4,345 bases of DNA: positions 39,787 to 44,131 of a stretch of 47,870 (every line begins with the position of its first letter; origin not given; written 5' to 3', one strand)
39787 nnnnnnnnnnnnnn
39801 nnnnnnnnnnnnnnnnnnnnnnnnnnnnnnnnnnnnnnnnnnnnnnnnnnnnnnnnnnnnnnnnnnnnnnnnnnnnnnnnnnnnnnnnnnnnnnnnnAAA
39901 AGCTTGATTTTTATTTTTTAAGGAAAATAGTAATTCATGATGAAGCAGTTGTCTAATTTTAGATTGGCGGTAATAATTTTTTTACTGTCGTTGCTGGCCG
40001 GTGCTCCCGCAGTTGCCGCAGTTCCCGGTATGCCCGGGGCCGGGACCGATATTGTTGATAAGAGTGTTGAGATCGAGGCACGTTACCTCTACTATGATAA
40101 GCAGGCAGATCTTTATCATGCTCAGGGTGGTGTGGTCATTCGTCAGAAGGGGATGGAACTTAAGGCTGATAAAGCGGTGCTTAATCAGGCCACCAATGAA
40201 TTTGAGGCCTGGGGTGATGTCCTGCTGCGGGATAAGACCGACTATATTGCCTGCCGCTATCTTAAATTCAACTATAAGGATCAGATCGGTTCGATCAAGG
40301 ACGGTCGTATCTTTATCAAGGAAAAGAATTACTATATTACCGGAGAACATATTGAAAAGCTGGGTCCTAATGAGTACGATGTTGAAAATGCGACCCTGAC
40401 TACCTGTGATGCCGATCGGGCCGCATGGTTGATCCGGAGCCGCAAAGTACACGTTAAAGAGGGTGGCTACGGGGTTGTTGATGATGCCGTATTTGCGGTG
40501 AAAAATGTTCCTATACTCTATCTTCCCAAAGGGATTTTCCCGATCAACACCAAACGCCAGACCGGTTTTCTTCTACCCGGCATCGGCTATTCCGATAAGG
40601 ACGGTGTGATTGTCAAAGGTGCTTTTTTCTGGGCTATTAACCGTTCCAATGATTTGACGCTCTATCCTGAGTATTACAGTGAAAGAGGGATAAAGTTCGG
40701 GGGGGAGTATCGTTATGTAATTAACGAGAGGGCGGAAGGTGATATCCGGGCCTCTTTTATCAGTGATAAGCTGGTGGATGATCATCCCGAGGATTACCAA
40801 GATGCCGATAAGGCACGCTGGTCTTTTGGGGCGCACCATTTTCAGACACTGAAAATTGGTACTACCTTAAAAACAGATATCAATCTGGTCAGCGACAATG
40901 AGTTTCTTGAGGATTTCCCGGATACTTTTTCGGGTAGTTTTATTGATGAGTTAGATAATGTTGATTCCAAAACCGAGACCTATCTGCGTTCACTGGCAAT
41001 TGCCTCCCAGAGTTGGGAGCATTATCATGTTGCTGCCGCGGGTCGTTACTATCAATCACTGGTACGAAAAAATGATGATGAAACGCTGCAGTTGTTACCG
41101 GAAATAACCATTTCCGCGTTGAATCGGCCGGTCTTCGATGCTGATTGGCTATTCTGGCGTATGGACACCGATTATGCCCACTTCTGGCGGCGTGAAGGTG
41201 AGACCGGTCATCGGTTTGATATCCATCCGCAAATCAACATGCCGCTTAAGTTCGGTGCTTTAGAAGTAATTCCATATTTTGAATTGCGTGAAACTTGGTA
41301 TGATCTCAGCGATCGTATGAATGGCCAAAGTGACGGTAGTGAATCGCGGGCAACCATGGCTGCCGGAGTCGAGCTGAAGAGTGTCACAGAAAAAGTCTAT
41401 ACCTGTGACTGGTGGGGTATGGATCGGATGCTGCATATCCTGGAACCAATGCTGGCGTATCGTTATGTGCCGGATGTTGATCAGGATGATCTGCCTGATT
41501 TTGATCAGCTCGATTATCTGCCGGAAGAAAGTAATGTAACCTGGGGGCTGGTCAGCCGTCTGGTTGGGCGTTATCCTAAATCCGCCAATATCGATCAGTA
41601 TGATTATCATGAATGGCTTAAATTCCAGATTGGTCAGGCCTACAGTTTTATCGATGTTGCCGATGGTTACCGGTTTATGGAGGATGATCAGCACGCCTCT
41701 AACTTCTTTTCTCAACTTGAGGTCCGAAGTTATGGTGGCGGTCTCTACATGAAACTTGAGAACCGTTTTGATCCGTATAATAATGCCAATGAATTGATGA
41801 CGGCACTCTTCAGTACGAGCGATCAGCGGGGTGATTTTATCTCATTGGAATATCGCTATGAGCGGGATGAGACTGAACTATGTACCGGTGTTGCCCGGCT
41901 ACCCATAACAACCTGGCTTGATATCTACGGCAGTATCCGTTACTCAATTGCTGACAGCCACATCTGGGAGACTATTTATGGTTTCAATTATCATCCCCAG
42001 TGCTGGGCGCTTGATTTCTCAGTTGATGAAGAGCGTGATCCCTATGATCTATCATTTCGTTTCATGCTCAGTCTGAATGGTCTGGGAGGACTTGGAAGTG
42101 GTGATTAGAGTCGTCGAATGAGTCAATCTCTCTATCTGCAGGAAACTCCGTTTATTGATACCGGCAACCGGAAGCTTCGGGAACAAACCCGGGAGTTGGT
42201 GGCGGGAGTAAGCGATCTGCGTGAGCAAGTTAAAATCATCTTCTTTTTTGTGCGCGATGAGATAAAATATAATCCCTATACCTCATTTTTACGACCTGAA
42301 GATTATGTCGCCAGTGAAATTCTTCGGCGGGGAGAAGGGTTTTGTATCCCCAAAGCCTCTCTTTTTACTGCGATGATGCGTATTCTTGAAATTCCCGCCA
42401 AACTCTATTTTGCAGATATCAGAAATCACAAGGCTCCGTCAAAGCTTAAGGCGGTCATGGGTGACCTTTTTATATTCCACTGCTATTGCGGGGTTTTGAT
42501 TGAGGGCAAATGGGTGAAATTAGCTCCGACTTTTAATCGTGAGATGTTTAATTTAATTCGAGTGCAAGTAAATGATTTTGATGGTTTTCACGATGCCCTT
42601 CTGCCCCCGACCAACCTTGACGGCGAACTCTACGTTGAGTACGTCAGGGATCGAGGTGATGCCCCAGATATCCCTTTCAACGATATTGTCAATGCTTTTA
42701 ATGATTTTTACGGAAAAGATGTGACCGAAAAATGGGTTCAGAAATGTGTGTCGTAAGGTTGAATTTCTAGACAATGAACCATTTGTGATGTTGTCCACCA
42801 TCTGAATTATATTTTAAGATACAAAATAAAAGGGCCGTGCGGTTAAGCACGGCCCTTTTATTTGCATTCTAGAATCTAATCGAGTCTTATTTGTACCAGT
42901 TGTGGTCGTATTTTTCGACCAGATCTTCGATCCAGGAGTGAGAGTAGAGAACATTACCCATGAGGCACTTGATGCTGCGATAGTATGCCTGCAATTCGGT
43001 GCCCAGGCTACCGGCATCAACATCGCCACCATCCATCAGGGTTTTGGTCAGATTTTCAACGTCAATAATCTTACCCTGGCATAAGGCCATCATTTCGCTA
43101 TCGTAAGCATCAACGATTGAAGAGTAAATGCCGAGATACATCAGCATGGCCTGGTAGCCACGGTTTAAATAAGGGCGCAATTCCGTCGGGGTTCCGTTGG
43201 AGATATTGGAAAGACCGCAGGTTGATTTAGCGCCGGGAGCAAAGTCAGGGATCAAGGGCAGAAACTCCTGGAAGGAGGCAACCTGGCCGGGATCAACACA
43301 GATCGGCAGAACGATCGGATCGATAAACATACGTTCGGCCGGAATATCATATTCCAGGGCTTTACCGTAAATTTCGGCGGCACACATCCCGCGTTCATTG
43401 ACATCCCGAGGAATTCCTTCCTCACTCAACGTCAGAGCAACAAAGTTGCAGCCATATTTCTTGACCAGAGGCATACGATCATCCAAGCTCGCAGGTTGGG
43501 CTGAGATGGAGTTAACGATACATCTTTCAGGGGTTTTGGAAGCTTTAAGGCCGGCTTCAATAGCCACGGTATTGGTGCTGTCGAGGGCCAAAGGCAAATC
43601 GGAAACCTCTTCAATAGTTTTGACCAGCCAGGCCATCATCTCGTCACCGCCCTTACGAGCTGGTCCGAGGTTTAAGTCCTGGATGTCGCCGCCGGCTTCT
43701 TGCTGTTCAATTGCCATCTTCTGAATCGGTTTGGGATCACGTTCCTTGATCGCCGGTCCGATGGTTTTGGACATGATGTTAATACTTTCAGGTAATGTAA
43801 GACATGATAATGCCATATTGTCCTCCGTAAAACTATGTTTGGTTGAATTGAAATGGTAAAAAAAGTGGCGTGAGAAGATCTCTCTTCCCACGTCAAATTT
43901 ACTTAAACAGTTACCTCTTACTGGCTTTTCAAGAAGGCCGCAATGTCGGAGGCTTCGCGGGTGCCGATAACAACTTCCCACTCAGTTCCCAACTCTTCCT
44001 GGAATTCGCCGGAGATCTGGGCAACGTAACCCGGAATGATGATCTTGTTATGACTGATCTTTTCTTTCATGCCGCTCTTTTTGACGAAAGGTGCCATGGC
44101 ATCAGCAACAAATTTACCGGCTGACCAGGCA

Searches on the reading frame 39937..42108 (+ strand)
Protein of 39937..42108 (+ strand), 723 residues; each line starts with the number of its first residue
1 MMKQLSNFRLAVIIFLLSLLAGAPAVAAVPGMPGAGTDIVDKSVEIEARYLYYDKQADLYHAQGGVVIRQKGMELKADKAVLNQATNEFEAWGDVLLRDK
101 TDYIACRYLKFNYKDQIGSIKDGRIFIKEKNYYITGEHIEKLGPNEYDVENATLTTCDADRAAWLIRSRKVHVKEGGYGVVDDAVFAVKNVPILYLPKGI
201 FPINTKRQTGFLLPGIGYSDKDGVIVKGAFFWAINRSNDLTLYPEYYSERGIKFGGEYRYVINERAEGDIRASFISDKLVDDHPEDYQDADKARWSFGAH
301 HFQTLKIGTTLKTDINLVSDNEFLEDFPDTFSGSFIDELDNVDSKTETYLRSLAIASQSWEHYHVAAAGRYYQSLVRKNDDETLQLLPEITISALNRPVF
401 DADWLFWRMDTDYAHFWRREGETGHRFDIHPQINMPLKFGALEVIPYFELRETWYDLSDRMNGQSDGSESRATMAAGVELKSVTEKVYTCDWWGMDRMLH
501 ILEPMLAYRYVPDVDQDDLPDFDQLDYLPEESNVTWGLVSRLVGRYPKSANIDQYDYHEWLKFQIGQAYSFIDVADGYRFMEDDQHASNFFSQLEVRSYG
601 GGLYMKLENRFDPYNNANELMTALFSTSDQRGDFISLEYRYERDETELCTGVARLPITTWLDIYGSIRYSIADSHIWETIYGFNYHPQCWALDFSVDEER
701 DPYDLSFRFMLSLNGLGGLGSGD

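Call 4: search_protein_families(library=ncbifam, proteins=[window:39937-42108:+])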
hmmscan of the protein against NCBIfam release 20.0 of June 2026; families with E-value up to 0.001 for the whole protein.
window:39937-42108:+ (723 aa): 3 families
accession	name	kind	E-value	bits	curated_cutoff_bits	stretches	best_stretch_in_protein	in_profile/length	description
NF002997.0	PRK03761.1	equivalog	4.9e-47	160.6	683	1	38-645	45-658/783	LPS assembly protein LptD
NF003358.0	PRK04423.1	equivalog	9.1e-42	143.2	944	1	56-527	72-546/799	LPS-assembly protein LptD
TIGR03002.1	outer_YhbN_LptA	equivalog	6.2e-05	22.9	71.7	1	41-98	7-69/142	lipopolysaccharide transport periplasmic protein LptA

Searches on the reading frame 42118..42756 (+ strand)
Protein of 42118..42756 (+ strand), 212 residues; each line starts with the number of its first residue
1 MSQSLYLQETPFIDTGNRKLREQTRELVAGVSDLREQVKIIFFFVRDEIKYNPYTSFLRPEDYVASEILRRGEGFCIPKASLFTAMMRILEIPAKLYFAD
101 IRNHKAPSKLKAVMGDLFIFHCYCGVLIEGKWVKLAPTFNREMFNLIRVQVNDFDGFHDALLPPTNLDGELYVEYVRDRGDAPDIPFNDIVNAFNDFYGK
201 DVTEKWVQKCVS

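Call 4: search_protein_families(library=ncbifam, proteins=[window:42118-42756:+])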
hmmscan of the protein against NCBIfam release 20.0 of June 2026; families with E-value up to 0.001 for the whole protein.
window:42118-42756:+ (212 aa): 0 families

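Call 76: search_protein_families(library=pfam, proteins=[window:42118-42756:+], max_evalue=0.00001)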
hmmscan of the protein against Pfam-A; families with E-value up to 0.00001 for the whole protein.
window:42118-42756:+ (212 aa): 1 family
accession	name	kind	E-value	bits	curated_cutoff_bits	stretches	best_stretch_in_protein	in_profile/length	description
PF01841.26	Transglut_core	-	2e-15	57.4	23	1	24-136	4-107/108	Transglutaminase-like superfamily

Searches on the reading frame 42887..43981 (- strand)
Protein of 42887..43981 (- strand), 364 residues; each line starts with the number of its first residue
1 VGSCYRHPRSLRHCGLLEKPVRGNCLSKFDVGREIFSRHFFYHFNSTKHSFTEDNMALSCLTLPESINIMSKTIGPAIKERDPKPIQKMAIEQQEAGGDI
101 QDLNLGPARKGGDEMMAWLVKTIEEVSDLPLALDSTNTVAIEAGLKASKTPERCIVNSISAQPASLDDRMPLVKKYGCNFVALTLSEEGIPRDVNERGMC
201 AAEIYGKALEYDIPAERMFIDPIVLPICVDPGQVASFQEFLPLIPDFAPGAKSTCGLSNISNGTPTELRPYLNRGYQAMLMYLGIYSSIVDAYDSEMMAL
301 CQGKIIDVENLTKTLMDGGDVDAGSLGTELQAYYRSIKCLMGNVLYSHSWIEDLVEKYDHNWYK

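Call 4: search_protein_families(library=ncbifam, proteins=[window:42887-43981:-])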
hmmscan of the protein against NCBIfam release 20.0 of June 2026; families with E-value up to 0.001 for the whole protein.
window:42887-43981:- (364 aa): 4 families
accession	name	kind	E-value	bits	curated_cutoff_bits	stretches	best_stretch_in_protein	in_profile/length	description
NF005719.0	PRK07535.1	domain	5.1e-63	212.7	259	1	65-301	6-238/268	methyltetrahydrofolate:corrinoid/iron-sulfur protein methyltransferase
NF040758.1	CODH_ACS_meth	exception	7.6e-50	169.7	370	1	61-301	5-242/261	carbon monoxide dehydrogenase/acetyl-CoA synthase methytransferase subunit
TIGR02082.1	metH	equivalog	1.3e-23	82.7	1010.85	1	61-296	344-590/1182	methionine synthase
NF007024.0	PRK09490.1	equivalog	1.9e-10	39.2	1497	1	77-261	378-570/1234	methionine synthase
